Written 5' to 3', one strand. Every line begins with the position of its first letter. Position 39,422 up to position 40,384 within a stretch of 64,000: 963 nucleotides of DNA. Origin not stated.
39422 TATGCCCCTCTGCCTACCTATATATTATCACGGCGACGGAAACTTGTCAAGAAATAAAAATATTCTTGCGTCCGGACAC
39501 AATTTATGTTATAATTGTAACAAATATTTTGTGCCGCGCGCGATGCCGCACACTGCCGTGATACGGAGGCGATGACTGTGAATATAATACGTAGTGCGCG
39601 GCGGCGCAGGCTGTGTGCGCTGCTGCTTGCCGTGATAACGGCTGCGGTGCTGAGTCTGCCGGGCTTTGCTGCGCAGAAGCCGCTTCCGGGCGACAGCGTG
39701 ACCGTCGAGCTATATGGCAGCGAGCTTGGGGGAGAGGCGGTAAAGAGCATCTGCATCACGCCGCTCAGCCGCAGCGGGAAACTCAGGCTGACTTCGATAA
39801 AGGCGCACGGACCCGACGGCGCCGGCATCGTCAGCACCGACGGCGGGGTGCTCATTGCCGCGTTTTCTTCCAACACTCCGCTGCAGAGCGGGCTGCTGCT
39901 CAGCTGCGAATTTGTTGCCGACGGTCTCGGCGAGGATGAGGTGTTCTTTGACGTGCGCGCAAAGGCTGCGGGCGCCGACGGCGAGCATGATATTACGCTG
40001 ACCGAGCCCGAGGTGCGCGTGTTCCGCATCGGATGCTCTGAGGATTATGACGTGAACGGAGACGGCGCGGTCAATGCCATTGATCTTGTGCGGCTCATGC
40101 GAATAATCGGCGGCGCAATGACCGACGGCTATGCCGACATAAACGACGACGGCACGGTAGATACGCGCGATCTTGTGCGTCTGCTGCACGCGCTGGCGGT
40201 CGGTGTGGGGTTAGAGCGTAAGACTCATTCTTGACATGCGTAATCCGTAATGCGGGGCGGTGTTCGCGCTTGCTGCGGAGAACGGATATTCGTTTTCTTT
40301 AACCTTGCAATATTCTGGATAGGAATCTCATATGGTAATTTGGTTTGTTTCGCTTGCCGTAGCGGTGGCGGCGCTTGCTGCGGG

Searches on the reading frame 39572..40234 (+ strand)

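Call 18: search_protein_families(library=pfam, proteins=[window:39572-40234:+], max_evalue=0.01)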
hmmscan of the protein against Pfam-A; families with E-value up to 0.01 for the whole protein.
window:39572-40234:+ (220 aa): 5 families
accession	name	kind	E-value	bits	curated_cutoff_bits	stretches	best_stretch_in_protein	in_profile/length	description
PF00404.24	Dockerin_1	-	3.4e-09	37.2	22.9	1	159-208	2-56/57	Dockerin type I domain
PF13405.12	EF-hand_6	-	7.2e-05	22.6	25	0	159-180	9-30/30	EF-hand domain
PF00036.39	EF-hand_1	-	0.00011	22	25.4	0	158-177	8-27/29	EF hand domain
PF13202.12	EF-hand_5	-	0.0012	18.6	25.9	0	159-176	8-25/25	EF hand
PF13499.12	EF-hand_7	-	0.0018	19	30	0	158-184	10-38/67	EF-hand domain pair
